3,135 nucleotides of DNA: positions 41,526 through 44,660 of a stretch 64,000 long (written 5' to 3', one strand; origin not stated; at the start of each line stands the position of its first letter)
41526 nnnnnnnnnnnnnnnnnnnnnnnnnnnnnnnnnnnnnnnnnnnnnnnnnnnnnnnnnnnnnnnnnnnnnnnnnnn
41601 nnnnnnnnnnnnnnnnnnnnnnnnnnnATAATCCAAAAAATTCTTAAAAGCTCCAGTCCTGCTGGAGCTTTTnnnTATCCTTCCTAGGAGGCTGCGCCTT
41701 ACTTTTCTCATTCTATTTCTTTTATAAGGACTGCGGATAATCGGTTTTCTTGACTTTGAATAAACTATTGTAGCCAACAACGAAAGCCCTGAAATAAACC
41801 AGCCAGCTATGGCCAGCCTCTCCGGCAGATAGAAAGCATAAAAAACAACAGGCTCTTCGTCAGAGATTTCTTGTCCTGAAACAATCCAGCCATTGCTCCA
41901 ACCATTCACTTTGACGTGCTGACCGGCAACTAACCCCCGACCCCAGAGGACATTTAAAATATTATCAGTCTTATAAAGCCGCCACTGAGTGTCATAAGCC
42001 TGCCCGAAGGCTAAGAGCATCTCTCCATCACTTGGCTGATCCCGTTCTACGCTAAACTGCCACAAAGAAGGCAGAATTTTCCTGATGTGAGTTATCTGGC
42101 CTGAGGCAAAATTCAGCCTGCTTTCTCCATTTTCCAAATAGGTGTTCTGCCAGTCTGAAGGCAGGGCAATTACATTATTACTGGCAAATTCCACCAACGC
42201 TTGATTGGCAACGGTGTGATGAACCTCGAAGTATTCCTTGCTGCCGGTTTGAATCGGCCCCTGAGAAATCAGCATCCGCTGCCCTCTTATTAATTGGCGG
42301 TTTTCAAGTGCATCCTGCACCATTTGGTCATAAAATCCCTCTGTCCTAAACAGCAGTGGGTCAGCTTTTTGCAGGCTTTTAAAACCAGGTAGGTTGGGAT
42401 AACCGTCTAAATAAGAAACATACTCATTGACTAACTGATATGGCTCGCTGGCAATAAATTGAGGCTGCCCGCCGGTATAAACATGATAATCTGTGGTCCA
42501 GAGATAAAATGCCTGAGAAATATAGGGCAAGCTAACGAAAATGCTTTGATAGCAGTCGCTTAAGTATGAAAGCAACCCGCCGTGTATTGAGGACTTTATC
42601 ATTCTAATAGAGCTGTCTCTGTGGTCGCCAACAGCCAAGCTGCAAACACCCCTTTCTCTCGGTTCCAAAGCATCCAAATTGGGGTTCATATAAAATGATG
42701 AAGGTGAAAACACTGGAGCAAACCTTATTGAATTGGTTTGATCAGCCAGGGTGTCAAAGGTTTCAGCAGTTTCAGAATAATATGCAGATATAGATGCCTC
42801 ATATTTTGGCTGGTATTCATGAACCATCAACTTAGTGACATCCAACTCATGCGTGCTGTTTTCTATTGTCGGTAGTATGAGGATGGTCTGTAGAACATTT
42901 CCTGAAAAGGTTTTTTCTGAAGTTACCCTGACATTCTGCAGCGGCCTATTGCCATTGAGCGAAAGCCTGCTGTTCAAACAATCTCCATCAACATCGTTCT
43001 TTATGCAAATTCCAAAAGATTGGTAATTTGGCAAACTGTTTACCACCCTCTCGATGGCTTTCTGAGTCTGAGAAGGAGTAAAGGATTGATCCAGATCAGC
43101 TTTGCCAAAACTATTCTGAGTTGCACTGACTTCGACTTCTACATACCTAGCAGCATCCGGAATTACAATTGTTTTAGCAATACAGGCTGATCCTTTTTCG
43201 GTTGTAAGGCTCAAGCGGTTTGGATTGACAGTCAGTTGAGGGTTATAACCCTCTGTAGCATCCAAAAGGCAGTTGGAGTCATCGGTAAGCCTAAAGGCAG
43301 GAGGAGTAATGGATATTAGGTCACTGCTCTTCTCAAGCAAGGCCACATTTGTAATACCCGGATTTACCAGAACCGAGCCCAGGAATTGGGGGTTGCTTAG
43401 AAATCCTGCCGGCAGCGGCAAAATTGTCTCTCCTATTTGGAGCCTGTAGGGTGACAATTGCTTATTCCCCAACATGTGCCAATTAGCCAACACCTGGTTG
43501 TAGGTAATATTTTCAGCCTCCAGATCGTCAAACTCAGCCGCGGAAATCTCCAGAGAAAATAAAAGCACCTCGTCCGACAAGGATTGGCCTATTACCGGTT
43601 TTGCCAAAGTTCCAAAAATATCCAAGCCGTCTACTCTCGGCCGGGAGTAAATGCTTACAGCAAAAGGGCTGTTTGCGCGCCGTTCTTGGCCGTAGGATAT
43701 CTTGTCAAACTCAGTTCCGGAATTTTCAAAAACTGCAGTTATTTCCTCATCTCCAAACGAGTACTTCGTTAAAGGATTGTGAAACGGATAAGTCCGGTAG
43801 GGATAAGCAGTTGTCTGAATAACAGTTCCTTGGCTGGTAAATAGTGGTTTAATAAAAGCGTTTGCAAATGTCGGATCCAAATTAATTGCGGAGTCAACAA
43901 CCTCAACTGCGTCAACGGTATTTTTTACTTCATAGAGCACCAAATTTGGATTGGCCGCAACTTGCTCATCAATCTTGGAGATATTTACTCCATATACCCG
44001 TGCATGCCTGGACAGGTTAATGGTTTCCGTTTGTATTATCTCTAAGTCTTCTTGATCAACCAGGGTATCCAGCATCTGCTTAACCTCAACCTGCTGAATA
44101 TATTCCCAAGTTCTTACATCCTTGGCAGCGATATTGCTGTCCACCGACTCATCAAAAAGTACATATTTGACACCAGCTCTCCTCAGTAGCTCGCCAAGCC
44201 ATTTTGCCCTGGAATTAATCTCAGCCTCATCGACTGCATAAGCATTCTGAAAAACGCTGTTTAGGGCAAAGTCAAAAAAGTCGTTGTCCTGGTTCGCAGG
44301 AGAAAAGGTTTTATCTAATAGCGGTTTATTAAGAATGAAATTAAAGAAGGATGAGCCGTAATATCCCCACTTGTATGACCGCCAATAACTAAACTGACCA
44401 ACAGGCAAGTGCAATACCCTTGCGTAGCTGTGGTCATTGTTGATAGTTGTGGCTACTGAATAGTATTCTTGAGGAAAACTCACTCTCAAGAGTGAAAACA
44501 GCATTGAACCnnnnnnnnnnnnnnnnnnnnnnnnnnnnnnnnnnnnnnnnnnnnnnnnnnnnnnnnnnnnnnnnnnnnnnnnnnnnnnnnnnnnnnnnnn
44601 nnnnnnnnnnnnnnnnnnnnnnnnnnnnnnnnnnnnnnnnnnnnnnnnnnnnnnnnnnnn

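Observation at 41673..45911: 1412-aa polytopic membrane giant: candidate AftD-like GT-C glycosyltransferase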

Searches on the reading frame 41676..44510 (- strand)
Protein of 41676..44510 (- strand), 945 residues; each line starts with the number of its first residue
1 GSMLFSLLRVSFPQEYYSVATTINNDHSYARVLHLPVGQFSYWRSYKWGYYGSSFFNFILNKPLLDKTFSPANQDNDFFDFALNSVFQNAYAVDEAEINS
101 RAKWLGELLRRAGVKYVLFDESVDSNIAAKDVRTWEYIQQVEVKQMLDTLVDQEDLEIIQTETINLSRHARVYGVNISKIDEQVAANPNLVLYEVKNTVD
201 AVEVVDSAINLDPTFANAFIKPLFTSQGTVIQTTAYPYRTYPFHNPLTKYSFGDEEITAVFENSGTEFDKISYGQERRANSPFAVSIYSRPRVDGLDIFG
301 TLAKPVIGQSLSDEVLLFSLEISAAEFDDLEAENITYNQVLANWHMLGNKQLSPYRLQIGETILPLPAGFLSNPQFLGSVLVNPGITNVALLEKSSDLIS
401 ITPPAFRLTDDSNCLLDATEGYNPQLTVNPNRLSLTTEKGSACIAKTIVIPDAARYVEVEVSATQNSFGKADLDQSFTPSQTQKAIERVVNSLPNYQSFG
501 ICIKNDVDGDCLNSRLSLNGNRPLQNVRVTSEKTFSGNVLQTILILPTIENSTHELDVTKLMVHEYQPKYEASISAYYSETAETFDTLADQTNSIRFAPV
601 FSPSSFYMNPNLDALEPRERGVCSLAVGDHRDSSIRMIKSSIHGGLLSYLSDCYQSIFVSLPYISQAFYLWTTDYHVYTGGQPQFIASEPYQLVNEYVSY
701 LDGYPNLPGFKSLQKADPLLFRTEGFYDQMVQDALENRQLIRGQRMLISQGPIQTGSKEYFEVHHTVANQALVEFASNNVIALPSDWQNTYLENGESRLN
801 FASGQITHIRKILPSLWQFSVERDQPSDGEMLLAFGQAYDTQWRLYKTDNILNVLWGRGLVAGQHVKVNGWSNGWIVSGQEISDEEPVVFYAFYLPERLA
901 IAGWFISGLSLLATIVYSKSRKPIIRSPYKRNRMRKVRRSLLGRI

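Call 48: predict_structure(alignment_id=A3)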
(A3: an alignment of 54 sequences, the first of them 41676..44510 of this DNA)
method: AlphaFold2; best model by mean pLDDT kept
length: 945 residues; sequences in the alignment: 54
mean_pLDDT: 89.3   pTM: 0.88
mean pLDDT of the five models: 89.3, 88.9, 87.9, 87.7, 87.7
residues with pLDDT >= 90: 633; 70-90: 248; 50-70: 59; < 50: 5
segments of 3 or more residues with pLDDT < 50: 1-4
pLDDT, mean of each block of 10 residues (from residue 1): 52 94 93 90 89 87 83 82 91 90 93 95 93 88 96 97 96 91 93 91 95 90 84 94 90 93 76 74 94 93 84 83 88 93 96 96 94 94 94 88 84 89 93 94 92 87 94 83 95 96 87 94 95 89 92 94 94 84 61 86 95 93 72 85 94 93 94 95 92 89 79 89 93 95 92 80 92 96 93 93 94 94 90 94 95 93 94 93 89 94 93 93 60 72 59
secondary structure, 60 per line:
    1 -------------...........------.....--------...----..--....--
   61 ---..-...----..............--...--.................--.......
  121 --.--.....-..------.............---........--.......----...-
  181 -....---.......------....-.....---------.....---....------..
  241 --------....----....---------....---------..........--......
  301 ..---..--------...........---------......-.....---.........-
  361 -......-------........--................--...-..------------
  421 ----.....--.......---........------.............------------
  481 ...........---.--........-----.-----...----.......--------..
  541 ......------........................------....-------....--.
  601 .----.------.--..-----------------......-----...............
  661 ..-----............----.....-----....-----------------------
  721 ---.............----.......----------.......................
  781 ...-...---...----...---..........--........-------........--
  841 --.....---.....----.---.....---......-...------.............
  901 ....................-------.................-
elements in order (helices of 4 or more, strands of 3 or more residues): H14-24 E31-35 E44-46 H55-58 H74-87 H95-111 E114-120 H140-152 E156-163 H166-172 H182-185 E189-195 E202-205 E207-211 H221-225 E229-232 E249-252 E257-260 E270-273 E283-292 E295-302 E316-323 H343-347 E351-359 E362-367 E375-382 E385-400 E425-429 E432-438 E442-449 E456-468 H481-491 E498-505 E517-519 E524-530 E539-546 E553-576 E583-586 E594-597 E635-640 E646-662 E668-679 E684-688 E694-697 H724-736 E741-747 E758-783 E791-793 E798-800 E804-813 E816-823 E831-838 E843-847 H851-855 E864-868 E872-877 E888-894 H895-920 H928-944
